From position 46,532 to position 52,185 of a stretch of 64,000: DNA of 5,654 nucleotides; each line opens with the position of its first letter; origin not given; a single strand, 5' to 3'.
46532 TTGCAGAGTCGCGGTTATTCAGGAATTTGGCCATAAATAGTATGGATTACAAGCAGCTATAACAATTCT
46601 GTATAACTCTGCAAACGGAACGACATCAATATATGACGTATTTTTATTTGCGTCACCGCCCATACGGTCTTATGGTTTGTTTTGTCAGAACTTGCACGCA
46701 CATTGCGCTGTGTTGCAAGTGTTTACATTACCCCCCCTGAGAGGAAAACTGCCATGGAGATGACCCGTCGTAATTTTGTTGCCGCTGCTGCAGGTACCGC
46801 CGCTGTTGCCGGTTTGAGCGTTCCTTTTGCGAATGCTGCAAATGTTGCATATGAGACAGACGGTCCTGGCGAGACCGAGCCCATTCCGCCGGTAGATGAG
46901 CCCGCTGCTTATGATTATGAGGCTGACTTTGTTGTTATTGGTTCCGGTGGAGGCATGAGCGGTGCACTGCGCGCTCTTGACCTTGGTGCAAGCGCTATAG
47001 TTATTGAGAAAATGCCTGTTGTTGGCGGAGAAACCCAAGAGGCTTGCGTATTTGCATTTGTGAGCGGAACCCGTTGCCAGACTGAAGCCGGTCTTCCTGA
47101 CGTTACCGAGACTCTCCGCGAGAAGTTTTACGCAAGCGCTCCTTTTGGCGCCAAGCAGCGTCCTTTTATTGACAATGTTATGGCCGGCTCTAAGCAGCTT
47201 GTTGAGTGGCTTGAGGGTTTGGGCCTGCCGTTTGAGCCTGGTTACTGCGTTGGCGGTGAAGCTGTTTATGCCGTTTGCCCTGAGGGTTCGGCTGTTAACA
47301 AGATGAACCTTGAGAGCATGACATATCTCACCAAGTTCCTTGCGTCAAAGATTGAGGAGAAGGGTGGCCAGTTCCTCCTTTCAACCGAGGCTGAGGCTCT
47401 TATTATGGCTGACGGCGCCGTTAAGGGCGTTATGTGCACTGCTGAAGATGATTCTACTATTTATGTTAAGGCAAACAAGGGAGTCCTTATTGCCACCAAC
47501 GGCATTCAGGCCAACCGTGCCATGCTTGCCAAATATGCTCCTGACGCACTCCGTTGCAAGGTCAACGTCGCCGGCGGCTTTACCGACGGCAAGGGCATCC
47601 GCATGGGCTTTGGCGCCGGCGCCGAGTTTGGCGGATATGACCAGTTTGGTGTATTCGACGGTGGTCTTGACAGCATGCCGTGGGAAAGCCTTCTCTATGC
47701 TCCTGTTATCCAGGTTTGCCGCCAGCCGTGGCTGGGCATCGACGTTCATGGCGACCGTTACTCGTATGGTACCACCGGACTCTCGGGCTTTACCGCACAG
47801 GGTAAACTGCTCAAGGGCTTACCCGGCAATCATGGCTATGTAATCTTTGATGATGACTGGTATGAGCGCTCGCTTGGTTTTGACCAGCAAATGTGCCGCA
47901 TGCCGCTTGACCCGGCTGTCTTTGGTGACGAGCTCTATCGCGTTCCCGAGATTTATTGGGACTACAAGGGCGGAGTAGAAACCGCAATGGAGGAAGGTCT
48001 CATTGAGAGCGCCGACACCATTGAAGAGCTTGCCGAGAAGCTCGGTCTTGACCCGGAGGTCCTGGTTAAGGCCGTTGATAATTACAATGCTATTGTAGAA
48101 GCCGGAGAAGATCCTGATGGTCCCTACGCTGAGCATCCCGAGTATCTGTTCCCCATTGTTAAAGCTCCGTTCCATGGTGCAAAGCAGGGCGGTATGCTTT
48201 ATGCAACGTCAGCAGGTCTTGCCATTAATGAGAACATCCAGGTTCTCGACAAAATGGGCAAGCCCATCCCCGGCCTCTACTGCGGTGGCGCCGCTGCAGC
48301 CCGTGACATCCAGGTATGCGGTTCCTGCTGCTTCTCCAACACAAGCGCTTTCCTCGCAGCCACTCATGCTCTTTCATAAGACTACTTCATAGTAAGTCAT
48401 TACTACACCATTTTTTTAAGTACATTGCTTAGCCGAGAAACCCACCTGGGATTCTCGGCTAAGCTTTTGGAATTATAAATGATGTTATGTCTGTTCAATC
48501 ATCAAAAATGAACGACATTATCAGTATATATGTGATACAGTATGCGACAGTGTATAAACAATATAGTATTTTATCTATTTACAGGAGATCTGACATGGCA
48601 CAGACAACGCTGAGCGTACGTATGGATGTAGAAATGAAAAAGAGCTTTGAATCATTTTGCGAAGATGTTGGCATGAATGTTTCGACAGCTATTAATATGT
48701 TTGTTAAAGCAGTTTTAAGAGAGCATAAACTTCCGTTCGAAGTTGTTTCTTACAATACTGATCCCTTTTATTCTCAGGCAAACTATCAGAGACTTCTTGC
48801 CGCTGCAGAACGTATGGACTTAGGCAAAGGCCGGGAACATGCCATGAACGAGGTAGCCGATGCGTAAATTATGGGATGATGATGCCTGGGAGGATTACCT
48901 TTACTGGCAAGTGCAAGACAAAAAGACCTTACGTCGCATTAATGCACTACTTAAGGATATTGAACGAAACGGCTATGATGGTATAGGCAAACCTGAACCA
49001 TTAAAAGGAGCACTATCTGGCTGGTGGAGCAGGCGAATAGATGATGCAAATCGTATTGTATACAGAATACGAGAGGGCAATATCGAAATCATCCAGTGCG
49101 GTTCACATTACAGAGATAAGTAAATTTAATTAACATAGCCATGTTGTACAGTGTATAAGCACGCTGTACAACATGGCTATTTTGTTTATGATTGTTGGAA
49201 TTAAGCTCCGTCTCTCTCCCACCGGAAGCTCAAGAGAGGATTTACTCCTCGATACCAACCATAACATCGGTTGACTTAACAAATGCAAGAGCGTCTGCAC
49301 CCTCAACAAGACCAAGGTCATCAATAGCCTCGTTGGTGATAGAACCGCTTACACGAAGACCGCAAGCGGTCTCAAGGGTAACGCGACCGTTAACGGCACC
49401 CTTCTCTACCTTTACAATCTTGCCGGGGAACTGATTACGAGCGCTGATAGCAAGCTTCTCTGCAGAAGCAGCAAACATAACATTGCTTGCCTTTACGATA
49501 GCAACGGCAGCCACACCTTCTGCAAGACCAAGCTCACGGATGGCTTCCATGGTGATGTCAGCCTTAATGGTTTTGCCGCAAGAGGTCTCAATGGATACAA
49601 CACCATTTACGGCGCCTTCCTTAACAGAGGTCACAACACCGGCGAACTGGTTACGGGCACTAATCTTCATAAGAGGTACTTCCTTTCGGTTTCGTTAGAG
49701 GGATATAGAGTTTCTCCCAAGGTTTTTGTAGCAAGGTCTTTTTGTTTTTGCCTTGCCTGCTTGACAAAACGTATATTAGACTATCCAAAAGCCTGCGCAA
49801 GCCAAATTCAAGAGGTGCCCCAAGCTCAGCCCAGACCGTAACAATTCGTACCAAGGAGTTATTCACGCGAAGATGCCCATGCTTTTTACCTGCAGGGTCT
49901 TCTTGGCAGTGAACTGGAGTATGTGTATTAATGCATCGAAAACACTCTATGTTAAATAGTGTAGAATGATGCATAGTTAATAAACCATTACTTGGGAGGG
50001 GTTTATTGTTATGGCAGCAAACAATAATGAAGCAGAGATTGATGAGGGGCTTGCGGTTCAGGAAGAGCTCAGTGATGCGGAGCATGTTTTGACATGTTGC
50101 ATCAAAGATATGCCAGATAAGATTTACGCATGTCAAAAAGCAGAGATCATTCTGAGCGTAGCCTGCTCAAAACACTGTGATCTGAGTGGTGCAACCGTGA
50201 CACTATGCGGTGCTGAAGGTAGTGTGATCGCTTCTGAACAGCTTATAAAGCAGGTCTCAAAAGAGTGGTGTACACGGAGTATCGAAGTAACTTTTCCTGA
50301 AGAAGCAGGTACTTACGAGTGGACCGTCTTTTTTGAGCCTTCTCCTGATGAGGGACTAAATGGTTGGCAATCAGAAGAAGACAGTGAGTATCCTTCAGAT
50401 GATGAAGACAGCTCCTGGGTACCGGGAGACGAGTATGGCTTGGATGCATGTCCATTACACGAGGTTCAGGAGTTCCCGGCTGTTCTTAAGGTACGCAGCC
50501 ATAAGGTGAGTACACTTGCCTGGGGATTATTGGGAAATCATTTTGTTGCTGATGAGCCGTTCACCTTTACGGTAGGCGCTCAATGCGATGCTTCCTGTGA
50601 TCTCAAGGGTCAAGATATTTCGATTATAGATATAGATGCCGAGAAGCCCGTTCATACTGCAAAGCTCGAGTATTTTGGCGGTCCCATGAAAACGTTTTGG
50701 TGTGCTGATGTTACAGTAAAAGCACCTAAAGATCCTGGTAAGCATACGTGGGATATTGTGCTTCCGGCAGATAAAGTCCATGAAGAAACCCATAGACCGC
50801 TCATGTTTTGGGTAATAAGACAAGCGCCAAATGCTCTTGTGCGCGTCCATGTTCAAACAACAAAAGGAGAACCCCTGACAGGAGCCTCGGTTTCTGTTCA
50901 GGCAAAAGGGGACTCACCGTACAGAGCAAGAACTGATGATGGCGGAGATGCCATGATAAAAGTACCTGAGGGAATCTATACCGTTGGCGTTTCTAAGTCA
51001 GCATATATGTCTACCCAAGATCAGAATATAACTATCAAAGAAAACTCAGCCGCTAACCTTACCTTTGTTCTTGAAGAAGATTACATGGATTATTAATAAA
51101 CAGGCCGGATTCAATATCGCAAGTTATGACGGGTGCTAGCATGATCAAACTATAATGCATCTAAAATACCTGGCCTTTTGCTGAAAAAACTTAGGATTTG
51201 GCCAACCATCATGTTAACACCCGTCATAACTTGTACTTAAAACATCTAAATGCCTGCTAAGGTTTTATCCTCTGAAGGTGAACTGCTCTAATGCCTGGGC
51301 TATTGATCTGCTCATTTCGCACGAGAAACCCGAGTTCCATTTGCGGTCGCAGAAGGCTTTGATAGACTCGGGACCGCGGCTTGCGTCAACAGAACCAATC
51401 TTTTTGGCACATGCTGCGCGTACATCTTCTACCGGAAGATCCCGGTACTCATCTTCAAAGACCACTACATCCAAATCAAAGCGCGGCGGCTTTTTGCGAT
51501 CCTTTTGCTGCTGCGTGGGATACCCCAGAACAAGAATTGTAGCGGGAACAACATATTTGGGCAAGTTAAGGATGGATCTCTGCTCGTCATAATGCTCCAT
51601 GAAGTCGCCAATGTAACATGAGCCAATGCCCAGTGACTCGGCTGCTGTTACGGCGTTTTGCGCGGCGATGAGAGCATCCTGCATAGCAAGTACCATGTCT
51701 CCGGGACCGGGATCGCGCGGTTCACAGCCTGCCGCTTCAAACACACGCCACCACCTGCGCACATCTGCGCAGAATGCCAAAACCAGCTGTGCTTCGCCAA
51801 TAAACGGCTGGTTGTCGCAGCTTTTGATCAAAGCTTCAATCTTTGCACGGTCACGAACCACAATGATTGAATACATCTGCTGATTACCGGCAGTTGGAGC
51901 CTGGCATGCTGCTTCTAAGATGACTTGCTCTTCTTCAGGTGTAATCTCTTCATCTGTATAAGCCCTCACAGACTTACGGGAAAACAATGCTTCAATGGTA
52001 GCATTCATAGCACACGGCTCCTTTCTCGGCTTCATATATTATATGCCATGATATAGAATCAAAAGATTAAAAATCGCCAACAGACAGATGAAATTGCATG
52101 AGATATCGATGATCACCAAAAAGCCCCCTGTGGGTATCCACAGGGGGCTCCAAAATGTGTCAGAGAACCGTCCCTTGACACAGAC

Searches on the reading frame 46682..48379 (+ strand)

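Call 3: search_protein_families(library=pfam, proteins=[window:46682-48379:+], max_evalue=0.01)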
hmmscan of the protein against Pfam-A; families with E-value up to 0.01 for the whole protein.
window:46682-48379:+ (565 aa): 3 families
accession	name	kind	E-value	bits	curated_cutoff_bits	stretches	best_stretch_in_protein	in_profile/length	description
PF00890.30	FAD_binding_2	-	4.8e-36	125.3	20.4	2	82-318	1-244/414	FAD binding domain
PF01266.30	DAO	-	0.00028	21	27.9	0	216-278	151-207/353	FAD dependent oxidoreductase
PF12831.13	FAD_oxidored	-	0.0006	19.7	27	1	82-252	1-126/416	FAD dependent oxidoreductase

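Call 4: search_protein_families(library=ncbifam, proteins=[window:46682-48379:+], max_evalue=0.01)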
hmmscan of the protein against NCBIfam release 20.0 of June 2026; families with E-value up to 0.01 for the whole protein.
window:46682-48379:+ (565 aa): 26 families (the best 25 are shown)
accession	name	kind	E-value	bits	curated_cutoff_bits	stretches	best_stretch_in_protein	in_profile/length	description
NF005510.0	PRK07121.1-3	subfamily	6.2e-41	140.7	481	3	198-322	164-288/492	FAD-binding protein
NF005064.0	PRK06481.1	equivalog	2.2e-38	132.3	542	2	74-316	55-290/506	flavocytochrome c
NF053717.1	VnlPnlRedVprA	equivalog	3.4e-38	131.7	600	1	81-540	7-447/481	vinyl phenol reductase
TIGR01813.1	flavo_cyto_c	subfamily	2.3e-37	128.8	285.45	2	82-308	1-223/444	flavocytochrome c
NF009478.0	PRK12844.1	equivalog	2.5e-34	118.5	789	3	435-541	402-521/559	3-ketosteroid-delta-1-dehydrogenase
NF004789.0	PRK06134.1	subfamily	4.4e-32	111.4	747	3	433-538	418-537/581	FAD-dependent oxidoreductase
NF005511.0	PRK07121.1-4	equivalog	1.4e-31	109.6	466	3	74-189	14-129/553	FAD-binding protein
NF005508.0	PRK07121.1-1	equivalog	2.8e-27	95.4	537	3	440-545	359-466/497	FAD-binding protein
NF009477.0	PRK12843.1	equivalog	3.3e-27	95.2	758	3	432-538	419-538/578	FAD-dependent oxidoreductase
NF005512.0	PRK07121.1-5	subfamily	3.1e-26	92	812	3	73-187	14-129/489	FAD-binding protein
NF005509.0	PRK07121.1-2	subfamily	5.1e-25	88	630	3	436-549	390-503/527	FAD-binding protein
NF009474.0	PRK12837.1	equivalog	1.1e-24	87.1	675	3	435-540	366-480/513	FAD-binding protein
NF005882.1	PRK07843.1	equivalog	7.3e-24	84.1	788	3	216-316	204-303/547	3-oxosteroid 1-dehydrogenase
NF009473.0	PRK12835.1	subfamily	1.5e-23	83.1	837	3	436-540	422-538/585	FAD-binding protein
NF009476.0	PRK12839.1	equivalog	9.3e-23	80.2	940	3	437-540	420-536/572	FAD-dependent oxidoreductase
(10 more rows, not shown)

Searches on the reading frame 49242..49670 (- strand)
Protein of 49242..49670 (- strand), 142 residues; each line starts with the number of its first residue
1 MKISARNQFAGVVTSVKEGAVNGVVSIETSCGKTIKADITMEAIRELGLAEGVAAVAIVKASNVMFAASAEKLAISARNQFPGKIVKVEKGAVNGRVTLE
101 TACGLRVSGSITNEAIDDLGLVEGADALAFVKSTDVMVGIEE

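Call 3: search_protein_families(library=pfam, proteins=[window:49242-49670:-], max_evalue=0.01)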
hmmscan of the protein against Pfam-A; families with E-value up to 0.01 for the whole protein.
window:49242-49670:- (142 aa): 1 family
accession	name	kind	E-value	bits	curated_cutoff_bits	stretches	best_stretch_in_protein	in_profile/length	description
PF03459.23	TOBE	-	8.3e-25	87.2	22.3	2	4-65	2-63/64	TOBE domain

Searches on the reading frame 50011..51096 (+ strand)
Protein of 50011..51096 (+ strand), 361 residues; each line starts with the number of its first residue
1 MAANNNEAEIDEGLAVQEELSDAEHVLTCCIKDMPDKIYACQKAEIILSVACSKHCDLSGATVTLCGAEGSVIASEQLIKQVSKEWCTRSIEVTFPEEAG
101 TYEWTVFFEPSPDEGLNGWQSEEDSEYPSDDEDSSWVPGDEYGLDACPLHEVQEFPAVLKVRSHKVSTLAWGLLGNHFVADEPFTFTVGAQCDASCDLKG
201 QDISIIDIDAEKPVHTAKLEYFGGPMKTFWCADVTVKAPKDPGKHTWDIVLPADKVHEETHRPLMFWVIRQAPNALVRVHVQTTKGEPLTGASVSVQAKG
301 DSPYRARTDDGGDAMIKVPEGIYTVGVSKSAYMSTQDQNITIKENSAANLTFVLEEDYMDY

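Call 3: search_protein_families(library=pfam, proteins=[window:50011-51096:+], max_evalue=0.01)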
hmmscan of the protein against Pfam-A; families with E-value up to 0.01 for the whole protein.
window:50011-51096:+ (361 aa): 2 families
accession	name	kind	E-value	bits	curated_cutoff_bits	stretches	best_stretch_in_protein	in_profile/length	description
PF13620.12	CarboxypepD_reg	-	1.7e-11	44.8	32.3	1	277-355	2-82/82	Carboxypeptidase regulatory-like domain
PF13715.12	CarbopepD_reg_2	-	9.4e-06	26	32.2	1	282-358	7-80/88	CarboxypepD_reg-like domain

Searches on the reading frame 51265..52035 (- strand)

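Call 3: search_protein_families(library=pfam, proteins=[window:51265-52035:-], max_evalue=0.01)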
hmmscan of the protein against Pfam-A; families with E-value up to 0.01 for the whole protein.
window:51265-52035:- (256 aa): 2 families
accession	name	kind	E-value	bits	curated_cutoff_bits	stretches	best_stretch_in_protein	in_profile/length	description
PF00881.29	Nitroreductase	-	2.3e-23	83.6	23.5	1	19-172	3-167/167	Nitroreductase family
PF14512.11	TM1586_NiRdase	-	4.2e-11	43.3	27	0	33-68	157-193/215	Putative TM nitroreductase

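Call 4: search_protein_families(library=ncbifam, proteins=[window:51265-52035:-], max_evalue=0.01)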
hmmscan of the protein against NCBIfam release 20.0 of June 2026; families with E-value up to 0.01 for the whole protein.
window:51265-52035:- (256 aa): 6 families
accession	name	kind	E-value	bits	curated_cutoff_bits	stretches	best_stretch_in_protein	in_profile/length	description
NF008033.1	PRK10765.1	equivalog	1.5e-38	132.6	223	1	10-206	1-190/240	oxygen-insensitive NADPH nitroreductase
TIGR02476.1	BluB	equivalog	3.4e-09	36.4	150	1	12-75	8-71/205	5,6-dimethylbenzimidazole synthase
TIGR03553.1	F420_FbiB_CTERM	equivalog_domain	7.9e-09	35.5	249.55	1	124-182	126-184/194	F420 biosynthesis protein FbiB, C-terminal domain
NF009810.0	PRK13294.1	equivalog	4.7e-08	32.3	304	1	124-182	381-439/449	coenzyme F420-0:L-glutamate ligase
NF003768.0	PRK05365.1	equivalog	0.00094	18.7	152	1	11-71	11-72/200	malonic semialdehyde reductase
NF047509.1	Rv3131_FMN_oxido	subfamily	0.0074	15.8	199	0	127-191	254-318/319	Acg family FMN-binding oxidoreductase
